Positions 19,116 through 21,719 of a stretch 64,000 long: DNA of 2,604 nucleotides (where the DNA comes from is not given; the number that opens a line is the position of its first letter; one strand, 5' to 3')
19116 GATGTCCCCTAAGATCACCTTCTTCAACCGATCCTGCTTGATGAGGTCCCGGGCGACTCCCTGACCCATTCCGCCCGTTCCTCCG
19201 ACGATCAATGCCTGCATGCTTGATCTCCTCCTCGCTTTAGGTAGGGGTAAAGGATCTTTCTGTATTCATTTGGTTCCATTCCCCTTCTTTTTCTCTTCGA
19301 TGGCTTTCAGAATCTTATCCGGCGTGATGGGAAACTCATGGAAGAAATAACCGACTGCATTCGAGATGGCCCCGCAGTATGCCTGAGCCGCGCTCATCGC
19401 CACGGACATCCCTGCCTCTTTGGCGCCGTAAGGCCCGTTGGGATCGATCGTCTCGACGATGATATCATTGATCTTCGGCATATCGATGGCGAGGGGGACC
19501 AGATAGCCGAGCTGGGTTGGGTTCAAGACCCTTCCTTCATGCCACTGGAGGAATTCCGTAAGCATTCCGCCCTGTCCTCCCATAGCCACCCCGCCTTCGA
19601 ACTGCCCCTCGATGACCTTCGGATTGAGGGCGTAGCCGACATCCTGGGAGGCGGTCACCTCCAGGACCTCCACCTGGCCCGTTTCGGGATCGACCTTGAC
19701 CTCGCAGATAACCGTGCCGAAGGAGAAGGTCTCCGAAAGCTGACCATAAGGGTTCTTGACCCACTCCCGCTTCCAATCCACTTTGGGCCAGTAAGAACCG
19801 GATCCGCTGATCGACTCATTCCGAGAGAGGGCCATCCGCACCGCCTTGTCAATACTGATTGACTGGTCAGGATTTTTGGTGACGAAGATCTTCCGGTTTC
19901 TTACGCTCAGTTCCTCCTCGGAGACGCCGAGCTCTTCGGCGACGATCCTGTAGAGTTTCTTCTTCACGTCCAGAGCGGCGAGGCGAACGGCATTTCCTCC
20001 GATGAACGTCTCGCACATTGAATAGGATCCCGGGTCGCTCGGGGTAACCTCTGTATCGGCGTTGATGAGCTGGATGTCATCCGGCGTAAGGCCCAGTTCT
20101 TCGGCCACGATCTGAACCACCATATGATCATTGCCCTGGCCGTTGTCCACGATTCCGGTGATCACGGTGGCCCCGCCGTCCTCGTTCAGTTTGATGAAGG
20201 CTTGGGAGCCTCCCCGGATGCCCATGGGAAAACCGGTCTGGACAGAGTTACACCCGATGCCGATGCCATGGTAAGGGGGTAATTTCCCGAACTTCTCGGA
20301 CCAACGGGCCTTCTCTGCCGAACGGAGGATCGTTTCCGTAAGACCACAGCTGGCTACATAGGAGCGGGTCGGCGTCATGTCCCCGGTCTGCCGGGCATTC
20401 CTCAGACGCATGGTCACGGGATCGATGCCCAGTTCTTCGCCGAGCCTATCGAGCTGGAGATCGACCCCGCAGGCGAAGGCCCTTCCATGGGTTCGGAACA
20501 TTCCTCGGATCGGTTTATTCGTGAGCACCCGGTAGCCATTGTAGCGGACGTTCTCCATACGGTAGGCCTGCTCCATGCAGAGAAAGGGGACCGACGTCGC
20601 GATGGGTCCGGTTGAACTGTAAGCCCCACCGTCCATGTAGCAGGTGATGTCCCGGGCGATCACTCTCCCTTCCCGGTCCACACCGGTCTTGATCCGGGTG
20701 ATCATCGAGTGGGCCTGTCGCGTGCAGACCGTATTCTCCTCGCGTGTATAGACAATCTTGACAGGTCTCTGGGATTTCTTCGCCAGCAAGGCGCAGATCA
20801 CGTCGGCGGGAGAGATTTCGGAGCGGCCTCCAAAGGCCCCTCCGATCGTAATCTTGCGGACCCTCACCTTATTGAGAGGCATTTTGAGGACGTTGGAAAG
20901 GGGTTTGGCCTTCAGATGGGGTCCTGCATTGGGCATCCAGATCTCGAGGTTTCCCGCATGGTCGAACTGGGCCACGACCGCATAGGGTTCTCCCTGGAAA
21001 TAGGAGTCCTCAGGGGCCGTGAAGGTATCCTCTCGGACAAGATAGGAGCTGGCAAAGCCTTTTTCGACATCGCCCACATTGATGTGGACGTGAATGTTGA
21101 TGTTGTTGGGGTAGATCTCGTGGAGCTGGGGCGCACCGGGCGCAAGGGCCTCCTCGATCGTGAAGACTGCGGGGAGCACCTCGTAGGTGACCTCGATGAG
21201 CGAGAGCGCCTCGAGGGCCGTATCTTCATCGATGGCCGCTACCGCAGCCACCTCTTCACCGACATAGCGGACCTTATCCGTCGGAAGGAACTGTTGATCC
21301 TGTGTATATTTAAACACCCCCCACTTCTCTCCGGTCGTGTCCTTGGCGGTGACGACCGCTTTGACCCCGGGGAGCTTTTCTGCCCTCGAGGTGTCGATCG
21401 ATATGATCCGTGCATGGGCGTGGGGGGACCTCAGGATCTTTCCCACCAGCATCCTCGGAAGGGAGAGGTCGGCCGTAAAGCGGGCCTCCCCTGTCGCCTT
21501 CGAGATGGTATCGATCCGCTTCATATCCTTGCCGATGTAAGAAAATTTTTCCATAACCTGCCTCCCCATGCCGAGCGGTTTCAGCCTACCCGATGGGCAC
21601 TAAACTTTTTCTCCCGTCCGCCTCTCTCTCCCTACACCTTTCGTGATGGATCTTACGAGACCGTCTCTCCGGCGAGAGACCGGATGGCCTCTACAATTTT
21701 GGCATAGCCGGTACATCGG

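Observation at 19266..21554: Molybdenum subunit lacks the near-invariant catalytic Glu and apical-oxo Gln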

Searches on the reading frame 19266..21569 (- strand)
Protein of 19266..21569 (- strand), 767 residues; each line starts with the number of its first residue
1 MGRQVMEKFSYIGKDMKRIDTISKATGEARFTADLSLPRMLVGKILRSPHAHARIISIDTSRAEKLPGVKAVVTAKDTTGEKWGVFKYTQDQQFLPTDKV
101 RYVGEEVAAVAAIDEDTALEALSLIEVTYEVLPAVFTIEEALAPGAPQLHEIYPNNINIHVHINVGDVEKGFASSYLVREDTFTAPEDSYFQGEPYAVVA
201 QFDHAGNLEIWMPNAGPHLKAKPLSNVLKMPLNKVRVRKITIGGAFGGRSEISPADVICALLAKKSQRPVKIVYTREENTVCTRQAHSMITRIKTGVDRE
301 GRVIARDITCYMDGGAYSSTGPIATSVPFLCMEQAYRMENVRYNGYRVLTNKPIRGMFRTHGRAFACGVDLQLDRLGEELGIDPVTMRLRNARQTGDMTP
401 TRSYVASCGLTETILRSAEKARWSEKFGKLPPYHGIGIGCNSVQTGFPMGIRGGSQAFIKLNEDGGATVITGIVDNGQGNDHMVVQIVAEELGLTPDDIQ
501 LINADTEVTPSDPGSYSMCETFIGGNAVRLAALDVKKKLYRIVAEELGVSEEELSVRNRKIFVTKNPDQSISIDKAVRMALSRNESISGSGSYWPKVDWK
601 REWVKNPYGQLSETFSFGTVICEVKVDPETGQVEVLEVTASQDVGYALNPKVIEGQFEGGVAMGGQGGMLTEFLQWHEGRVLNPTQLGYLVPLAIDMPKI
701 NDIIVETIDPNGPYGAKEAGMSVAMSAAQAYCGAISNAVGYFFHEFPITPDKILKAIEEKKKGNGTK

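Call 4: search_protein_families(library=pfam, proteins=[window:19266-21569:-])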
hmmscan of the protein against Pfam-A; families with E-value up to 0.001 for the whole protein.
window:19266-21569:- (767 aa): 3 families
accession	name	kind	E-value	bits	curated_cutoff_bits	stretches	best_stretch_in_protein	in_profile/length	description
PF02738.23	MoCoBD_1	-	1.5e-65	221.1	27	1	150-392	2-244/244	Molybdopterin cofactor-binding domain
PF20256.3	MoCoBD_2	-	3e-64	217.7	27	1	421-698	12-283/283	Molybdopterin cofactor-binding domain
PF01315.27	Ald_Xan_dh_C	-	2.1e-31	108.9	31.3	1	26-133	1-110/110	Aldehyde oxidase and xanthine dehydrogenase, a/b hammerhead domain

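Call 5: search_solved_structures(query=window:19266-21569:-, show_alignments=3)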
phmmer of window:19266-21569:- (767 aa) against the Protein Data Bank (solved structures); distinct sequences matched with E-value up to 0.001: 42.
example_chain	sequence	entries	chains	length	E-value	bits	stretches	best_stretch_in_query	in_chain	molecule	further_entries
1rm6_A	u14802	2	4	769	3.3e-138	465.1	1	12-761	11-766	4-hydroxybenzoyl-CoA reductase alpha subunit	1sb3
7dqx_A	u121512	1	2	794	1.5e-85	291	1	9-756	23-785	6-hydroxypseudooxynicotine dehydrogenase complex subunit gamma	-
8uem_A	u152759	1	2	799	5.8e-75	256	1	26-758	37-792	Carbon monoxide dehydrogenase (Large chain), CoxL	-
3hrd_A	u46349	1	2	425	7.1e-72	245.8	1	9-421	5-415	Nicotinate dehydrogenase large molybdopterin subunit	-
1t3q_B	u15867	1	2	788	1.4e-66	228.4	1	10-760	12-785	quinoline 2-oxidoreductase large subunit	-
1n5w_B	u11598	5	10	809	9.6e-63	215.6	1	6-741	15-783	Carbon monoxide dehydrogenase large chain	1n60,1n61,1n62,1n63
1zxi_B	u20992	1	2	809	1.3e-62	215.2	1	6-741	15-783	Carbon monoxide dehydrogenase large chain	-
5g5h_C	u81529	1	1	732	5.4e-56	193.3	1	3-757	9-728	Aldehyde oxidoreductase molybdenum-binding subunit PaoC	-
5g5g_C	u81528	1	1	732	5.6e-56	193.3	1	3-757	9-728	PUTATIVE XANTHINE DEHYDROGENASE YAGS FAD-BINDING SUBUNIT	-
3hrd_B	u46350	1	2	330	2e-55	191.4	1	448-761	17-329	Nicotinate dehydrogenase medium molybdopterin subunit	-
1dgj_A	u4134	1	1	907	1.9e-53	184.9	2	13-532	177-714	ALDEHYDE OXIDOREDUCTASE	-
6q6q_A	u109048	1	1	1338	4.1e-53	183.8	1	12-760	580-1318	Aldehyde oxidase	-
28mb_A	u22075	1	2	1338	5.3e-53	183.4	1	12-760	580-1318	Aldehyde oxidase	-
4uhw_A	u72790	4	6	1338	5.3e-53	183.4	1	12-760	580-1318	ALDEHYDE OXIDASE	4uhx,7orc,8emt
7opn_A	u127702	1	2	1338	6.2e-53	183.2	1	12-760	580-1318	Aldehyde oxidase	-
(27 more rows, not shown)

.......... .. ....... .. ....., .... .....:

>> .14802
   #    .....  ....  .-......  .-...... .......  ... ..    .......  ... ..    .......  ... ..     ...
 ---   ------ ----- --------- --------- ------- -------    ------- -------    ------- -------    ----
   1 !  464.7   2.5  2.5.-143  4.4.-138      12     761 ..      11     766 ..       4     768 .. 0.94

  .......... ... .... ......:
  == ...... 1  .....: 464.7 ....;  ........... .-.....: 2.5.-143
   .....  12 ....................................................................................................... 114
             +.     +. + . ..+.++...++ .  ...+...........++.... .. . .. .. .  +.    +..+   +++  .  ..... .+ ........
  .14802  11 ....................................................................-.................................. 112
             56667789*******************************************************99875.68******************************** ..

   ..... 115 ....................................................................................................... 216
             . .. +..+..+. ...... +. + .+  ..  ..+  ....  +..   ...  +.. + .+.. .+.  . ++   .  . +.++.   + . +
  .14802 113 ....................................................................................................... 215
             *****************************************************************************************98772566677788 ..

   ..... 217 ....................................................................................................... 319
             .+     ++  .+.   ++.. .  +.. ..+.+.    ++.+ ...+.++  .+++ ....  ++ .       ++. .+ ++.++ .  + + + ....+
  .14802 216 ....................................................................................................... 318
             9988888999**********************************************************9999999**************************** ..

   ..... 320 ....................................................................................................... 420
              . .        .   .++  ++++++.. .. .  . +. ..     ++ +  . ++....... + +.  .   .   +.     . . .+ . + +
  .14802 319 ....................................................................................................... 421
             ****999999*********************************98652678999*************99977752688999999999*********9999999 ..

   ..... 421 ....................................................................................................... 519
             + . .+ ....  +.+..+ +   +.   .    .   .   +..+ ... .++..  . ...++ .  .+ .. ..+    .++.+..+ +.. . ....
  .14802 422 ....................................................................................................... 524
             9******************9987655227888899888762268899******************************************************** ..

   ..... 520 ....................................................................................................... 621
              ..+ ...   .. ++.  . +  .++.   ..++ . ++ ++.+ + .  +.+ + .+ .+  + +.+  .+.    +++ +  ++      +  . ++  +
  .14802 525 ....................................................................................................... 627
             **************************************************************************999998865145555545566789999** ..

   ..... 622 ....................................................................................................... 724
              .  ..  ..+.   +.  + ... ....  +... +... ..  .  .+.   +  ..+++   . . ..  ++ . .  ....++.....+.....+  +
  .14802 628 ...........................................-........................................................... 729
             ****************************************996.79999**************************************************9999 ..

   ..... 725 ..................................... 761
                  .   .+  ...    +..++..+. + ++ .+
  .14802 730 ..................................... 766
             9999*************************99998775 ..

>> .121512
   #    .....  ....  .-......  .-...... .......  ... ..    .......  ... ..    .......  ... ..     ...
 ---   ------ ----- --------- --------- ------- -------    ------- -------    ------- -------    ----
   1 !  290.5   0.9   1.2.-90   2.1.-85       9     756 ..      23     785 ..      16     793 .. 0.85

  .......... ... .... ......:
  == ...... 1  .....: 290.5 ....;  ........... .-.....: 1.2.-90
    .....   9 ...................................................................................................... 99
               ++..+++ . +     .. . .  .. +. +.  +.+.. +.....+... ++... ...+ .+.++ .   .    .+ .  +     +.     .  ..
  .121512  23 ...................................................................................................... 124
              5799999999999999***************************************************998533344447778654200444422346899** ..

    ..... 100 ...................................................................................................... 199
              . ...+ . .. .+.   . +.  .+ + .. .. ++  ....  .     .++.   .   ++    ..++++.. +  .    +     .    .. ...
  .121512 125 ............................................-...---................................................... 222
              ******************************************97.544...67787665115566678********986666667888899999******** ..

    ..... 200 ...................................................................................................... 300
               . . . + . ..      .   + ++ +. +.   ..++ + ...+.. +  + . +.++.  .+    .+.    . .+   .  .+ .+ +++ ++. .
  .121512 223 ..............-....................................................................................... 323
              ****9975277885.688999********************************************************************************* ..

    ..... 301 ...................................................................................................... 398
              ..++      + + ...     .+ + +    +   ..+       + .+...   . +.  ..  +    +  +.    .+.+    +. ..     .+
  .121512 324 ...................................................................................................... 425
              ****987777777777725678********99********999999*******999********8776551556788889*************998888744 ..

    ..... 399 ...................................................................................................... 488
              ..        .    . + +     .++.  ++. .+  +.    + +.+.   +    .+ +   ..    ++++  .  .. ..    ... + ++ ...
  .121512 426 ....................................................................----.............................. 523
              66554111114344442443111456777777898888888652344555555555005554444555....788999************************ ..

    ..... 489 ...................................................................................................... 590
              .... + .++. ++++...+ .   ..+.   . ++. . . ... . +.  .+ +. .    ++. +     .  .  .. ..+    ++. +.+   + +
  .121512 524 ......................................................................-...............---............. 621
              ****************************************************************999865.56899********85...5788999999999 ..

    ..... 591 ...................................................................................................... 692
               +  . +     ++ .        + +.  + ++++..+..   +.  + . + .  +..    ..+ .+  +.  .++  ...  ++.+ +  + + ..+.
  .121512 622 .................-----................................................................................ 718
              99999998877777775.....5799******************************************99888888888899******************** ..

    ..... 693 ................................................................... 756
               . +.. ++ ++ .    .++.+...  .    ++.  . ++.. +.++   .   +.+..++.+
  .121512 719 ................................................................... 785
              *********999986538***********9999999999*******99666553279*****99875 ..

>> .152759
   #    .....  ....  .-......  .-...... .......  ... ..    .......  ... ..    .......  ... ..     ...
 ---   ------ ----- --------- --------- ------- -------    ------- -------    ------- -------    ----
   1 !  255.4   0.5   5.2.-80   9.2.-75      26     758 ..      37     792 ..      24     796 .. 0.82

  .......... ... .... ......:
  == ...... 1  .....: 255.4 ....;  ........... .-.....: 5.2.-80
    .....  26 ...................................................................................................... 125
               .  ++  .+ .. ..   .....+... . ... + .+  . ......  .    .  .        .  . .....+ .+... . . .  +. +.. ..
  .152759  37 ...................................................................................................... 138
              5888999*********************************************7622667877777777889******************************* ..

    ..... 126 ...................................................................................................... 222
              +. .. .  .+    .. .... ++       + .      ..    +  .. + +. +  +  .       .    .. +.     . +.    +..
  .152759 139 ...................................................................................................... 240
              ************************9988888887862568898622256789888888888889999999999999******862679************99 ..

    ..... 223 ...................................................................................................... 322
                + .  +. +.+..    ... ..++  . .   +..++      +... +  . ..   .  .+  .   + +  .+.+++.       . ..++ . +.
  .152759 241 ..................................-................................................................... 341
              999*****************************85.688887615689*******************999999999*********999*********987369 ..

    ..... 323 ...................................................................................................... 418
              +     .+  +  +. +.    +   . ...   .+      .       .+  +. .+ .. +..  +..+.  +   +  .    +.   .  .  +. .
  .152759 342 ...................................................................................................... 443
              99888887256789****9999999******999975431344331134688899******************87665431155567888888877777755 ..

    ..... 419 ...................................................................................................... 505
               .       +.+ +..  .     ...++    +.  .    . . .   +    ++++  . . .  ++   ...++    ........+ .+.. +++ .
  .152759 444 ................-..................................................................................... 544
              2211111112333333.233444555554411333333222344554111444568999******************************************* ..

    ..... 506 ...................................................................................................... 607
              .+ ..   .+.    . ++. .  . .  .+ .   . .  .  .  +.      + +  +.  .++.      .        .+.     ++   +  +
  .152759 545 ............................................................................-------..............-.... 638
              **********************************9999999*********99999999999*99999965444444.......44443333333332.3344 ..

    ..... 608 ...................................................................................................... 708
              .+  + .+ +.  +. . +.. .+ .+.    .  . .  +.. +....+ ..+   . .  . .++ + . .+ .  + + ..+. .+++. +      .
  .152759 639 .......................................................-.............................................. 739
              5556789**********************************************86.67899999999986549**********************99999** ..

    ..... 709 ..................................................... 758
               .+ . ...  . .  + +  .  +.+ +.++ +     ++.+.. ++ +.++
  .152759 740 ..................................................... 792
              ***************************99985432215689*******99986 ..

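Call 6: find_homologous_proteins(query=window:19266-21569:-, max_evalue=1e-30)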
Query window:19266-21569:- (767 aa): 7914 proteins with E <= 1e-30 among 8000 candidates; the best 120 are listed.
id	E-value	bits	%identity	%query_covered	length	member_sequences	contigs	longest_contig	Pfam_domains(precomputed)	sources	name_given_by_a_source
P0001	0.0e+0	1743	100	99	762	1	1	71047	PF02738.24,PF20256.4,PF01315.28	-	-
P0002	0.0e+0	1732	99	99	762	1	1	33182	PF02738.24,PF20256.4,PF01315.28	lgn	-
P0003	0.0e+0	1684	96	99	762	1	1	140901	PF02738.24,PF20256.4,PF01315.28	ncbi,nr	ncbi:MAG: xanthine dehydrogenase family protein molybdopterin-binding subunit [Desulfobacterota bact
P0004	0.0e+0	1636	93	99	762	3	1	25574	PF02738.24,PF20256.4,PF01315.28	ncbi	-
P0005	0.0e+0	1622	93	98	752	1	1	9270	PF02738.24,PF20256.4,PF01315.28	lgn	-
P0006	0.0e+0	1620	92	99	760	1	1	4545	PF02738.24,PF20256.4,PF01315.28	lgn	-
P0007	0.0e+0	1614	92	99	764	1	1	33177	PF02738.24,PF20256.4,PF01315.28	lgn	-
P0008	0.0e+0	1605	91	99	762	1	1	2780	PF02738.24,PF20256.4,PF01315.28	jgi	jgi:4-hydroxybenzoyl-CoA reductase subunit alpha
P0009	0.0e+0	1602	92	99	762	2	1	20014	PF02738.24,PF20256.4,PF01315.28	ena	-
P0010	0.0e+0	1588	90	99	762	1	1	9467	PF02738.24,PF20256.4,PF01315.28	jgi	jgi:4-hydroxybenzoyl-CoA reductase subunit alpha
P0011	0.0e+0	1587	89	99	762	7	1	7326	PF02738.24,PF20256.4,PF01315.28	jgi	jgi:CO/xanthine dehydrogenase Mo-binding subunit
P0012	0.0e+0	1578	90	99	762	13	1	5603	PF02738.24,PF20256.4,PF01315.28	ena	-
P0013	0.0e+0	1577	89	99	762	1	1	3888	PF02738.24,PF20256.4,PF01315.28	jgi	jgi:4-hydroxybenzoyl-CoA reductase subunit alpha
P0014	0.0e+0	1576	89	99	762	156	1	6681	PF02738.24,PF20256.4,PF01315.28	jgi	-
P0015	0.0e+0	1570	89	99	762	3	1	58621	PF02738.24,PF20256.4,PF01315.28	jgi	jgi:CO/xanthine dehydrogenase Mo-binding subunit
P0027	0.0e+0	1522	86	99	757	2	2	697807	PF02738.24,PF20256.4,PF01315.28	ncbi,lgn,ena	ncbi:MAG: xanthine dehydrogenase family protein molybdopterin-binding subunit [Thermodesulfobacterio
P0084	0.0e+0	1362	78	99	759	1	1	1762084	PF02738.24,PF20256.4,PF01315.28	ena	-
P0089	0.0e+0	1358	77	98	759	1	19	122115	PF02738.24,PF20256.4,PF01315.28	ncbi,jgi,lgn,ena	ncbi:MAG: xanthine dehydrogenase family protein molybdopterin-binding subunit [Syntrophorhabdales ba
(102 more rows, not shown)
